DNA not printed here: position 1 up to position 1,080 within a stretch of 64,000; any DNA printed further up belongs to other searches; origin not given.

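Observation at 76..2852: Four-gene cytosine-methyltransferase cassette carrying two genes with no assignable role: best candidate for an undescribed defence module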

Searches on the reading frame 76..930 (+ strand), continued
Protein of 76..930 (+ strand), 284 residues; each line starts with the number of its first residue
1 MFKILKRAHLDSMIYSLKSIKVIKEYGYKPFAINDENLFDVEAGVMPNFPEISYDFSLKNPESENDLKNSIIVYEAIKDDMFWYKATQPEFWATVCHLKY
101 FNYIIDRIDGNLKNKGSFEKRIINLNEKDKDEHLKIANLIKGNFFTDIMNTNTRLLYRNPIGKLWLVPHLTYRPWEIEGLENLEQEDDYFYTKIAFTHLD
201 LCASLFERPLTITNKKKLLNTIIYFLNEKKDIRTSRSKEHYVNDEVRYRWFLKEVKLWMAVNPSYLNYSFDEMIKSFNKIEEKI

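Call 85: get_annotated_region(hit=H4, flank=7000)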
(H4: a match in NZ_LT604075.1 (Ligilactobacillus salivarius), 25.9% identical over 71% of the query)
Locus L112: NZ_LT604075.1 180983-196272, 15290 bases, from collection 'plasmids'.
description: Ligilactobacillus salivarius isolate LPM01 plasmid II
organism: Ligilactobacillus salivarius (NCBI taxid 1624)
taxonomy: Bacteria; Bacillota; Bacilli; Lactobacillales; Lactobacillaceae; Ligilactobacillus; Ligilactobacillus salivarius
host: -; source: -; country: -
typing (MOB-suite, as given by PLSDB): mobilizable; replicon rep_cluster_1685; relaxase MOBP
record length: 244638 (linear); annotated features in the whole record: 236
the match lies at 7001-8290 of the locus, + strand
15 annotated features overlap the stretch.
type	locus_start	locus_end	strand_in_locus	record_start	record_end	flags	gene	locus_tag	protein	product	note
CDS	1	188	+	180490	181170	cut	-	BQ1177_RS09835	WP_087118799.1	transposase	GO:0006313 - DNA transposition [Evidence IEA]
CDS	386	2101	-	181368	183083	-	-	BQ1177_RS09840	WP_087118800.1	hypothetical protein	-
CDS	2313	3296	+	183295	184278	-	-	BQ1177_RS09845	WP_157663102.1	hypothetical protein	-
CDS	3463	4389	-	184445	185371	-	-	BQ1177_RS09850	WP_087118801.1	site-specific integrase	GO:0015074 - DNA integration [Evidence IEA]; GO:0006310 - DNA recombination [Evidence IEA]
CDS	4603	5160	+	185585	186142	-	-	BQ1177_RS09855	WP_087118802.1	restriction endonuclease subunit S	-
CDS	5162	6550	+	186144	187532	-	-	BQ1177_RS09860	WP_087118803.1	N-6 DNA methylase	GO:0006306 - DNA methylation [Evidence IEA]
CDS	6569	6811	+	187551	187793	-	-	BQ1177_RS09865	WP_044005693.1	hypothetical protein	-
CDS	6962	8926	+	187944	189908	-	-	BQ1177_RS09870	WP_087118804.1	hypothetical protein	-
CDS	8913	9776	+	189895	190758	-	-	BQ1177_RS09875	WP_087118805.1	hypothetical protein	-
CDS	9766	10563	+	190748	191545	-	-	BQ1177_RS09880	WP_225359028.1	DUF6339 family protein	-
CDS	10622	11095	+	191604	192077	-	-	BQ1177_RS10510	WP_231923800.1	type IIL restriction-modification enzyme MmeI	-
CDS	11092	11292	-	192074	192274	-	-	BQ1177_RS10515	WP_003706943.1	type IIL restriction-modification enzyme MmeI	-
CDS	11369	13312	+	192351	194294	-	-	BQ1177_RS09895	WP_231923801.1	DNA methyltransferase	-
CDS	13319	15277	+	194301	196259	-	-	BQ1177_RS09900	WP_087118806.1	DEAD/DEAH box helicase family protein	-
CDS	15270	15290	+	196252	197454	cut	-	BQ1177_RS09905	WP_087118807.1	GIY-YIG nuclease family protein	-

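Call 96: search_protein_families(library=pfam, proteins=[L024:13917-14690:+], max_evalue=0.01)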
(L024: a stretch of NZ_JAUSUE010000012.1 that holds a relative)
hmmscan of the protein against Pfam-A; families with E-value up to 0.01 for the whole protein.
L024:13917-14690:+ (257 aa): 1 family
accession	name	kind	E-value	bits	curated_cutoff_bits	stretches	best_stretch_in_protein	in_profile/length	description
PF13391.12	HNH_2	-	1.2e-13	51.1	21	1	149-202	1-66/66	HNH endonuclease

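Call 99: fold_search(model_id=the predicted structure, library=viral)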
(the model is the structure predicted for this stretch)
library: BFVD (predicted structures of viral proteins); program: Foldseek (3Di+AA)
matches with E <= 10: 15; with E <= 0.001: 0
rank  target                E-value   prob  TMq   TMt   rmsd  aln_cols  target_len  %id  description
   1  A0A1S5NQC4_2          2.4e+00  0.02  0.12  0.05  22.9       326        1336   12  RNA-directed RNA polymerase L (Fragment) [Orthonairovirus chimense]
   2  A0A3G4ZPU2            2.5e+00  0.03  0.13  0.06  21.3       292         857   13  Uncharacterized protein [Terrestrivirus sp.]
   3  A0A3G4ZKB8            2.6e+00  0.03  0.10  0.07  15.3       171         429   16  Putative serine/threonine-protein kinase [Terrestrivirus sp.]
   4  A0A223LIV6            2.8e+00  0.03  0.13  0.11  19.5       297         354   11  Uncharacterized protein [Erwinia phage vB_EamM_Joad]
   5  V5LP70                3.2e+00  0.03  0.13  0.12  15.2       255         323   14  (no name in the UniProt tables at hand)
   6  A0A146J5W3            3.5e+00  0.01  0.12  0.10  20.0       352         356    8  (no name in the UniProt tables at hand)
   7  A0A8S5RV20            4.0e+00  0.02  0.11  0.07  17.3       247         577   10  DNA directed DNA polymerase [Siphoviridae sp. ctHip2]
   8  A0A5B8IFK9            4.4e+00  0.10  0.19  0.17   9.8       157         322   14  RING-type domain-containing protein [Mimiviridae sp. ChoanoV1]
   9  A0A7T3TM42            5.0e+00  0.03  0.10  0.13  14.9       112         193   12  Uncharacterized protein [Serratia phage vB_SmaM_Yaphecito]
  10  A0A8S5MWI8            6.3e+00  0.02  0.18  0.16  17.4       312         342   11  Uncharacterized protein [Myoviridae sp. ct3wi9]
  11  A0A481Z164            7.2e+00  0.03  0.21  0.12  15.5       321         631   13  Uncharacterized protein [Mimivirus LCMiAC02]
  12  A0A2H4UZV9            7.2e+00  0.01  0.15  0.14  19.3       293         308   10  ORF102 protein [Operophtera brumata nucleopolyhedrovirus]
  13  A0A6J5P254            8.7e+00  0.01  0.14  0.15  17.3       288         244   10  Capsid assembly protein [uncultured Caudovirales phage]
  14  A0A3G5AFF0            9.1e+00  0.02  0.15  0.17  18.4       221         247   10  Uncharacterized protein [Solivirus sp.]
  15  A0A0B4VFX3            9.9e+00  0.01  0.12  0.12  21.0       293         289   10  Sulfhydryl oxidase [Tipula oleracea nudivirus]
